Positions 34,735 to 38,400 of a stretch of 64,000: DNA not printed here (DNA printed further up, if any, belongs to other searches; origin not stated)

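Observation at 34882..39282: Unusual NmrA-like + VPS9 + DUF547 domain fusion in a single 1466-aa ORF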

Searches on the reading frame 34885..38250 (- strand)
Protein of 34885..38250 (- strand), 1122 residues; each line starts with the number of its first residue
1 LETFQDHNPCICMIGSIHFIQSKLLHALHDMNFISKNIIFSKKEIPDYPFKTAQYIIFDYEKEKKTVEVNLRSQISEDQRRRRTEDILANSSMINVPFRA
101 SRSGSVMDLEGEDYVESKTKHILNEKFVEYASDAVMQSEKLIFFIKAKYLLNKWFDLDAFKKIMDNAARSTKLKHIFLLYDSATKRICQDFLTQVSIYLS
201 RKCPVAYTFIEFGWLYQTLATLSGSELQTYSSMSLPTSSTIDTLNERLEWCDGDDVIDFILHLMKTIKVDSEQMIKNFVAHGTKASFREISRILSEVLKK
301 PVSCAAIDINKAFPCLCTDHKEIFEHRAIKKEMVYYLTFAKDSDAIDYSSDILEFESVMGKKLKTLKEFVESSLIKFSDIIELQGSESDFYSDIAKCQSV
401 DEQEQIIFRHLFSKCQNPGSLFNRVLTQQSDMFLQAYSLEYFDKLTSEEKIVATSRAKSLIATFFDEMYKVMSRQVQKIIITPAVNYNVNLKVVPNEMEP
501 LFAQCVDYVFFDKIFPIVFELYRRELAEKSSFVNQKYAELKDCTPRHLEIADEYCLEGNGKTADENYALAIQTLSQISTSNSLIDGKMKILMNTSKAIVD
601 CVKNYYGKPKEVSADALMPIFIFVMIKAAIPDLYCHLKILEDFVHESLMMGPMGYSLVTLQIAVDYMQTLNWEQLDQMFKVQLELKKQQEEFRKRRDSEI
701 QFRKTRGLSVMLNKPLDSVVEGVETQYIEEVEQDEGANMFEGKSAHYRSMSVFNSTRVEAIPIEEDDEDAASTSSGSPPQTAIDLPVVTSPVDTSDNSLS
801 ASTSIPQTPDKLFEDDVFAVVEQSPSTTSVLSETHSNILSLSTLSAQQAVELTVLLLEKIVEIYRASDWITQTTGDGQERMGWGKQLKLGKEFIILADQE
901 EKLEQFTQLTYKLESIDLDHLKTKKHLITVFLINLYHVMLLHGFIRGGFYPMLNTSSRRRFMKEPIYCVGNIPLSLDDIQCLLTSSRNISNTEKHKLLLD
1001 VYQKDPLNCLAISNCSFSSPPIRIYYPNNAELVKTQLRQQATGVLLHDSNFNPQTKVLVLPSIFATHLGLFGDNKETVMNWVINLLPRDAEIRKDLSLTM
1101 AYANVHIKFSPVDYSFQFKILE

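Call 38: search_protein_representatives(protein=window:34885-38250:-)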
Query: 1122 residues. Proteins with E-value up to 0.001 (for the whole library): 502; up to 1e-10: 54; up to 1e-30: 8. The best 150 are listed.
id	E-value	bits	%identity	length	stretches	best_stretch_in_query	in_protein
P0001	0.0e+00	1172.3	69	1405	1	1-736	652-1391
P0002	0.0e+00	1094.8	51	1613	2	1-721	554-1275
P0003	1.8e-268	910.1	100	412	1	711-1122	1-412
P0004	7.7e-242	821.9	60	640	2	466-770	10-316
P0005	5.0e-117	408.7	33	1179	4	389-714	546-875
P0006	3.6e-87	309.9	29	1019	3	394-715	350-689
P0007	2.8e-85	303.6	33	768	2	390-718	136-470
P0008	2.6e-80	287.1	61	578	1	2-215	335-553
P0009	6.6e-23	97.1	51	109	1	314-414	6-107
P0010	1.2e-22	96.2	34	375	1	503-679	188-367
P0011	4.2e-19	84.5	33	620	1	501-670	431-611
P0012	6.2e-19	84.0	32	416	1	498-671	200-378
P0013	1.1e-18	83.1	33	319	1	506-690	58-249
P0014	6.6e-18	80.5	37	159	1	556-675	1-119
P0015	1.5e-17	79.3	30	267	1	508-732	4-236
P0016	1.0e-16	76.6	29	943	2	906-1119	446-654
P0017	8.5e-16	73.6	31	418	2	119-295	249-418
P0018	2.5e-15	72.0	26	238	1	899-1120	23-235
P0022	8.8e-15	70.2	29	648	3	900-1121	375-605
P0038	1.4e-12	62.9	28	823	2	903-1111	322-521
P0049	1.9e-11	59.1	28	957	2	562-674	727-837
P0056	1.3e-10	56.4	33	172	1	910-1031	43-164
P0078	1.5e-09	52.9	27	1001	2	511-679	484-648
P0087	3.8e-09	51.6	35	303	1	899-1088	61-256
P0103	1.4e-08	49.7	26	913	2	929-1092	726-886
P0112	2.7e-08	48.7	27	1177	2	911-1090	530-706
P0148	1.8e-07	46.0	28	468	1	905-1105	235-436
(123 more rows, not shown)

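Call 39: search_protein_families(library=pfam, proteins=[P0003, P0004, P0005, P0006, P0007, P0008, P0009, P0016, P0017, P0022], max_evalue=0.01)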
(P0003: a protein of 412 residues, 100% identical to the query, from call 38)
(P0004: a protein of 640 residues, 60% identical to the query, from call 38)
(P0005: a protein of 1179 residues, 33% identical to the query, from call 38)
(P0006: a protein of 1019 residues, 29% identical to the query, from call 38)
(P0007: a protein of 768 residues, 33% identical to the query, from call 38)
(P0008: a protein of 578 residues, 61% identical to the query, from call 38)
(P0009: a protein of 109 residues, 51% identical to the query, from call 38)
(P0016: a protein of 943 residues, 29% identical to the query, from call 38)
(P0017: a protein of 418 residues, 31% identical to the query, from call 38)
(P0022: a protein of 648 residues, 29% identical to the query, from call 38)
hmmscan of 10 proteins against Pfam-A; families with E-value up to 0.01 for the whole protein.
P0003 (412 aa): 1 family
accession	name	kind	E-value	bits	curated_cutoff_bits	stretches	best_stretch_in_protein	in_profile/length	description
PF04784.19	DUF547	-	1.1e-15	58.1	27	1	219-331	10-121/125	Protein of unknown function, DUF547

P0004 (640 aa): 3 families
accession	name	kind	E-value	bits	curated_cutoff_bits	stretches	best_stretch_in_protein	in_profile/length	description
PF02204.23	VPS9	-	3.3e-20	72.8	27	1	114-214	4-102/104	Vacuolar sorting protein 9 (VPS9) domain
PF04784.19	DUF547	-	1.3e-14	54.6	27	1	447-561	12-125/125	Protein of unknown function, DUF547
PF22035.1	Lpg0393_VPS9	-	0.0052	17.3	27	0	147-236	26-119/149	Lpg0393 VPS9-like domain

P0005 (1179 aa): 3 families
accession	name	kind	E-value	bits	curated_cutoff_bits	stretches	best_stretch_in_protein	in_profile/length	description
PF02204.23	VPS9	-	3e-23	82.6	27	1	732-831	4-102/104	Vacuolar sorting protein 9 (VPS9) domain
PF04784.19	DUF547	-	5.6e-07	30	27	1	981-1071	12-107/125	Protein of unknown function, DUF547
PF05368.20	NmrA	-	0.0027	17.8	27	0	338-442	150-252/298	NmrA-like family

P0006 (1019 aa): 2 families
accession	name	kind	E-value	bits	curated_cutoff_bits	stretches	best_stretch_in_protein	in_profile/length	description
PF02204.23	VPS9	-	4.9e-18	65.9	27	1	550-645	21-103/104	Vacuolar sorting protein 9 (VPS9) domain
PF04784.19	DUF547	-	3.4e-07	30.7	27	1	803-898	12-111/125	Protein of unknown function, DUF547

P0007 (768 aa): 2 families
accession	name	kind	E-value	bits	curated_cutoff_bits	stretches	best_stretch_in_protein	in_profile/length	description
PF02204.23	VPS9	-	5.4e-21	75.4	27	1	320-422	2-102/104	Vacuolar sorting protein 9 (VPS9) domain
PF04784.19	DUF547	-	9e-13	48.7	27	1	573-682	12-124/125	Protein of unknown function, DUF547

P0008 (578 aa): 1 family
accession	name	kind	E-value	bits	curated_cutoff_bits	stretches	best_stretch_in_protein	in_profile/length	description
PF05368.20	NmrA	-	2.3e-05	24.6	27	0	91-185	102-204/298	NmrA-like family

P0009 (109 aa): 0 families

P0016 (943 aa): 2 families
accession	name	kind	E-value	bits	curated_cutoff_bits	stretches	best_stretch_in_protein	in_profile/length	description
PF04784.19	DUF547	-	5.5e-52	175.4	27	2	464-582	5-124/125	Protein of unknown function, DUF547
PF00616.24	RasGAP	-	2.3e-31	109.7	28.3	2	115-214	104-207/207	GTPase-activator protein for Ras-like GTPase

P0017 (418 aa): 3 families
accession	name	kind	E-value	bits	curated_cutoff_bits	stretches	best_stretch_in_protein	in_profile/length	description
PF05368.20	NmrA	-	0.00051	20.2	27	0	325-416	130-229/298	NmrA-like family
PF01582.25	TIR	-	0.0018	18.5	21.3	1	258-346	45-134/179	TIR domain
PF08937.16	ThsB_TIR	-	0.007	17.2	21.2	0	212-307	3-94/100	Thoeris protein ThsB, TIR-like domain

P0022 (648 aa): 3 families
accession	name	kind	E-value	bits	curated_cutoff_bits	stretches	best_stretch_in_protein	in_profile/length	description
PF04784.19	DUF547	-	3e-21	76.1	27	1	394-528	2-125/125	Protein of unknown function, DUF547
PF02204.23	VPS9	-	9.1e-15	55.3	27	1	86-223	4-102/104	Vacuolar sorting protein 9 (VPS9) domain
PF06484.17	Ten_N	-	0.0035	17.5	27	1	245-319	230-306/367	Teneurin Intracellular Region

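Call 40: list_cluster_members(proteins=[P0003, P0004, P0005, P0006, P0007, P0008, P0017, P0022, P0016, P0009])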
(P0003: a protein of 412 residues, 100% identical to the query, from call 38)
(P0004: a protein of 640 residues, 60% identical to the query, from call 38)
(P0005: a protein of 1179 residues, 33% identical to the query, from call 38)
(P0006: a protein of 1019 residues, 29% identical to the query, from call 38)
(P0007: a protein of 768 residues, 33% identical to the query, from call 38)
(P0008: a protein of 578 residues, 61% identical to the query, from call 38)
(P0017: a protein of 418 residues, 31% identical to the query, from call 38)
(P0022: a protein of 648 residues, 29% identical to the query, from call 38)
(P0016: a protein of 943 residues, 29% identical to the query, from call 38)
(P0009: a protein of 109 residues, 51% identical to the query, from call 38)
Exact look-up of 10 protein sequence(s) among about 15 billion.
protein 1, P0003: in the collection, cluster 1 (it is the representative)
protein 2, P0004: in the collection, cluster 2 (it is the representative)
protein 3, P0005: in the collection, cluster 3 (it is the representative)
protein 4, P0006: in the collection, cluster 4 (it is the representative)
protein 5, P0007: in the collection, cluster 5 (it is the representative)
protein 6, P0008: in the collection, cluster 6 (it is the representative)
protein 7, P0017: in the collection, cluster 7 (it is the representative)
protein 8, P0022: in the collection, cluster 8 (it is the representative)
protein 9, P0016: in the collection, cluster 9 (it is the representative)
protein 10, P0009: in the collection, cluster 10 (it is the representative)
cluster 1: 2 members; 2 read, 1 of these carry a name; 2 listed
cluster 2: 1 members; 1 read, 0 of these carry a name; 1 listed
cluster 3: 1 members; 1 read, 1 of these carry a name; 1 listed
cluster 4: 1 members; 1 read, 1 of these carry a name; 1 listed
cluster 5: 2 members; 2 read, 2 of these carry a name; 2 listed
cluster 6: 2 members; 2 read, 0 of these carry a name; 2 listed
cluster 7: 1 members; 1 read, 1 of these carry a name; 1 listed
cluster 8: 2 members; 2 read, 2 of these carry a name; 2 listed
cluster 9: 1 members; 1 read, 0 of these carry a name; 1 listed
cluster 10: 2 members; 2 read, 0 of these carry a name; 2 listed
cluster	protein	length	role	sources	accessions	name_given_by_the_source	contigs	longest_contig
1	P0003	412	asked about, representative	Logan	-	-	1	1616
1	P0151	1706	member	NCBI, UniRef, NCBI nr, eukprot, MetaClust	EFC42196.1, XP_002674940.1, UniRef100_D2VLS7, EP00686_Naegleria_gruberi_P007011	hypothetical protein NAEGRDRAFT_80473 [Naegleria gruberi] | PH domain-containing protein n=1 Tax=Naegleria gruberi TaxID=5762 RepID=D2VLS7_NAEGR | uncharacterized protein NAEGRDRAFT_80473 [Naegleria gruberi]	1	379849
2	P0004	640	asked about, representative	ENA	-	-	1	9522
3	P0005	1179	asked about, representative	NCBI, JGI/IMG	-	hypothetical protein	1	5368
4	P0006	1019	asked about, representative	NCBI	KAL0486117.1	hypothetical protein AKO1_001747, partial [Acrasis kona]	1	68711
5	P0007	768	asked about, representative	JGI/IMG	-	hypothetical protein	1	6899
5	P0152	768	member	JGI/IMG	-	hypothetical protein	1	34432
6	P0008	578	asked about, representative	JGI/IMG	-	-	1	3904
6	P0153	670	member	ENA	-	-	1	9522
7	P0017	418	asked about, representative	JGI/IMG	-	hypothetical protein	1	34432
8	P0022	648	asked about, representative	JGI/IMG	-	hypothetical protein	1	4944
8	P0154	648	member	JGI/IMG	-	hypothetical protein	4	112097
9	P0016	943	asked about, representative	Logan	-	-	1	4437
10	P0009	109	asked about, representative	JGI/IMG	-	-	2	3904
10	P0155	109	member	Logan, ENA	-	-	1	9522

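Call 49: search_protein_families(library=pfam, proteins=[P0038, P0049, P0078, P0103, P0112, P0148, P0087, P0018, P0153], max_evalue=0.01)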
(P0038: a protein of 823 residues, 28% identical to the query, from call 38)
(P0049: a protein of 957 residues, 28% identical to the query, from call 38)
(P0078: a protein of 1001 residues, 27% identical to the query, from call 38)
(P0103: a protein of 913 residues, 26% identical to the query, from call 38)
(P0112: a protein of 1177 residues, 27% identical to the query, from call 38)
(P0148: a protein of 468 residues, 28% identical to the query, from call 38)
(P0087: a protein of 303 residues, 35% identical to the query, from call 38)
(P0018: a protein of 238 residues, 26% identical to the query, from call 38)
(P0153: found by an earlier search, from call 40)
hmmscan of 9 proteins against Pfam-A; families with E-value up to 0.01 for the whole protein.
P0038 (823 aa): 2 families
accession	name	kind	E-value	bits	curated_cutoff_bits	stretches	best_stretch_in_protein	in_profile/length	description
PF04784.19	DUF547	-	8.4e-55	184.5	27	2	338-459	2-125/125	Protein of unknown function, DUF547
PF00616.24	RasGAP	-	6.9e-15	55.9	28.3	1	65-135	133-207/207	GTPase-activator protein for Ras-like GTPase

P0049 (957 aa): 3 families
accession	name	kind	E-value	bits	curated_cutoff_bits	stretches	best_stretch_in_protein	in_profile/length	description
PF04784.19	DUF547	-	3.6e-21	75.9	27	1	160-285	3-125/125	Protein of unknown function, DUF547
PF02204.23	VPS9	-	1.3e-20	74.2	27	1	734-834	3-103/104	Vacuolar sorting protein 9 (VPS9) domain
PF02493.26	MORN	-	1.2e-12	47.3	22.5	2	440-459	1-20/23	MORN repeat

P0078 (1001 aa): 2 families
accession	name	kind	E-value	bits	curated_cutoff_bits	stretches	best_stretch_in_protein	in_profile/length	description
PF04784.19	DUF547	-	1.1e-24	87.3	27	1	778-925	2-125/125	Protein of unknown function, DUF547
PF02204.23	VPS9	-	3.9e-09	37.3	27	1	553-639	18-102/104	Vacuolar sorting protein 9 (VPS9) domain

P0103 (913 aa): 2 families
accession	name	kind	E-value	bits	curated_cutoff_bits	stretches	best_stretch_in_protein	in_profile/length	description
PF04784.19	DUF547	-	3.7e-50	169.5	27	2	423-539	8-125/125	Protein of unknown function, DUF547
PF00616.24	RasGAP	-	4.4e-32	112.1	28.3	2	122-223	102-207/207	GTPase-activator protein for Ras-like GTPase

P0112 (1177 aa): 2 families
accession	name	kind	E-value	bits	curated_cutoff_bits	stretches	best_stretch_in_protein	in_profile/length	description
PF04784.19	DUF547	-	1.4e-45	154.8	27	2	542-659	5-124/125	Protein of unknown function, DUF547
PF00616.24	RasGAP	-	3e-16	60.4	28.3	1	15-120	100-206/207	GTPase-activator protein for Ras-like GTPase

P0148 (468 aa): 2 families
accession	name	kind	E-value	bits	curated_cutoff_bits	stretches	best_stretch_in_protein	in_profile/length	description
PF04784.19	DUF547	-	5.9e-25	88.1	27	1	249-373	2-124/125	Protein of unknown function, DUF547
PF00615.24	RGS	-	9.1e-18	65.2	23.9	1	27-146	3-114/117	Regulator of G protein signaling domain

P0087 (303 aa): 1 family
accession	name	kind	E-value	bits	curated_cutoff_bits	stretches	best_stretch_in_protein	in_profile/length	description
PF04784.19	DUF547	-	5.5e-39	133.4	27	1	82-209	3-124/125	Protein of unknown function, DUF547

P0018 (238 aa): 1 family
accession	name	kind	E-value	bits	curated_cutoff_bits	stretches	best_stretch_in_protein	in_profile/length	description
PF04784.19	DUF547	-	3e-21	76.1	27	1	47-163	4-123/125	Protein of unknown function, DUF547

P0153 (670 aa): 1 family
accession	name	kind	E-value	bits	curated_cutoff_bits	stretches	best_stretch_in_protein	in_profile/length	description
PF05368.20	NmrA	-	6.1e-07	29.8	27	0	118-212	102-204/298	NmrA-like family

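Call 73: list_cluster_members(proteins=[P0049, P0078, P0038, P0103, P0112, P0148, P0087, P0018, P0156, P0056])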
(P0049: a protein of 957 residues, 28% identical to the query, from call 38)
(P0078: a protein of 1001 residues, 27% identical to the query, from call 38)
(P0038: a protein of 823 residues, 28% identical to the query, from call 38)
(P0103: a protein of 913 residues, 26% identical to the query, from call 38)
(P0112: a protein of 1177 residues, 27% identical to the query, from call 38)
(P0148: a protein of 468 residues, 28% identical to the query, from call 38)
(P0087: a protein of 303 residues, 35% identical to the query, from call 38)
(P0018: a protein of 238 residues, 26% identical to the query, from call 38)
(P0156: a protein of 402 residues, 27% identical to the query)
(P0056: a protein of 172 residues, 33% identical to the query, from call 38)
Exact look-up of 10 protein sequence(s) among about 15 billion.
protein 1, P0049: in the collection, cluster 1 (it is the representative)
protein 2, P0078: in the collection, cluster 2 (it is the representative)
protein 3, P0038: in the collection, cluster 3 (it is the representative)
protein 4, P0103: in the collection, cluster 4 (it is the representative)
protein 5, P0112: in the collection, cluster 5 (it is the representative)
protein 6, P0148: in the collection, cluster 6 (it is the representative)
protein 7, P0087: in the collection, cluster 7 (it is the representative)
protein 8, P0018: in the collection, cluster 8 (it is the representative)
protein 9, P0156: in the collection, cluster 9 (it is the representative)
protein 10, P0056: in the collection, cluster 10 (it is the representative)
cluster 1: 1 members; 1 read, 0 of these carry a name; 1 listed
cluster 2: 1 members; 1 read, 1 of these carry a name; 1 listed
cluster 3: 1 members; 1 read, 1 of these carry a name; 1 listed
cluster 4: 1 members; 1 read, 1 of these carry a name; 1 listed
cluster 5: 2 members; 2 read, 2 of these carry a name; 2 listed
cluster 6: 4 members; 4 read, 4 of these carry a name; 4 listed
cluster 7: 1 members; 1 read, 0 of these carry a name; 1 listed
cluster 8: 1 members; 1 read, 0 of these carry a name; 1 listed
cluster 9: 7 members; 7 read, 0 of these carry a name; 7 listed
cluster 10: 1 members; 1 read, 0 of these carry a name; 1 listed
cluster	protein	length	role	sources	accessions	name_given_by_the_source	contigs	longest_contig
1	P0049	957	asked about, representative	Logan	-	-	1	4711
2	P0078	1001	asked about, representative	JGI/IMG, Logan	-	hypothetical protein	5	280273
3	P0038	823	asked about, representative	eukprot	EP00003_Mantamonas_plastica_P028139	TRINITY_DN6266_c1_g1_i4.p1 TRINITY_DN6266_c1_g1~~TRINITY_DN6266_c1_g1_i4.p1 ORF ...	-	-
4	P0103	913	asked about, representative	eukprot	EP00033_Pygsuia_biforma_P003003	GCRY01003304.1.p1 GENE.GCRY01003304.1~~GCRY01003304.1.p1 ORF type:complete len:914 ...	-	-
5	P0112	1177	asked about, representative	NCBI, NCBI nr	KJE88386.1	hypothetical protein, variant [Capsaspora owczarzaki ATCC 30864]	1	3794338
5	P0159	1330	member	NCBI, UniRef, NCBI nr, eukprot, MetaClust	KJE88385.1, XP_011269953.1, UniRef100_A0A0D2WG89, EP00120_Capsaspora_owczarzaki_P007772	hypothetical protein CAOG_08383 [Capsaspora owczarzaki ATCC 30864] | Ras-GAP domain-containing protein n=2 Tax=Capsaspora owczarzaki (strain ATCC 30864) ... | XP_011269953.1 hypothetical protein CAOG_08383 [Capsaspora owczarzaki ATCC 30864]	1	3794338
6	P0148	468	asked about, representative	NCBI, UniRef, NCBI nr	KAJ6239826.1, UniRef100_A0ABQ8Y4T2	electron carrier/ protein disulfide oxidoreductase [Anaeramoeba flamelloides] | Electron carrier/ protein disulfide oxidoreductase n=1 Tax=Anaeramoeba flamelloides ...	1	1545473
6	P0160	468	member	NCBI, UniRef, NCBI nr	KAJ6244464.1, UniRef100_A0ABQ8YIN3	electron carrier/ protein disulfide oxidoreductase [Anaeramoeba flamelloides] | Electron carrier/ protein disulfide oxidoreductase n=1 Tax=Anaeramoeba flamelloides ...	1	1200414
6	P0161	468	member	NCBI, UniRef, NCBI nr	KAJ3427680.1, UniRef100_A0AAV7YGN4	electron carrier/ protein disulfide oxidoreductase [Anaeramoeba flamelloides] | Electron carrier/ protein disulfide oxidoreductase n=1 Tax=Anaeramoeba flamelloides ...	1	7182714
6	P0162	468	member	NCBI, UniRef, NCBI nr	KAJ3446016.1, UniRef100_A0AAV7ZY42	electron carrier/ protein disulfide oxidoreductase [Anaeramoeba flamelloides] | Electron carrier/ protein disulfide oxidoreductase n=1 Tax=Anaeramoeba flamelloides ...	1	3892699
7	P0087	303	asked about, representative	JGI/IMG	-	-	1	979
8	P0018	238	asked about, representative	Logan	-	-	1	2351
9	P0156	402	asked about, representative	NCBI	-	-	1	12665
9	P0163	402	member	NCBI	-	-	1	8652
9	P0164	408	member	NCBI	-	-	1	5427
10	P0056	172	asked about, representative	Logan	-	-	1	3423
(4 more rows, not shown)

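Call 77: find_encoding_contigs(protein=P0003, flank=3000, max_places=3)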
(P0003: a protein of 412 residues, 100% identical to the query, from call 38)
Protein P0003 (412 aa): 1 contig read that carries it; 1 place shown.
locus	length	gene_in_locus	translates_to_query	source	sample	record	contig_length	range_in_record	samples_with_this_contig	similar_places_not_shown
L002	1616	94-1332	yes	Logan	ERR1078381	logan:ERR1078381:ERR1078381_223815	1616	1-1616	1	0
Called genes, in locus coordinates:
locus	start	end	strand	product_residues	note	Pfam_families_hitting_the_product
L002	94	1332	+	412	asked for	PF04784:DUF547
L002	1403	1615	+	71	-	?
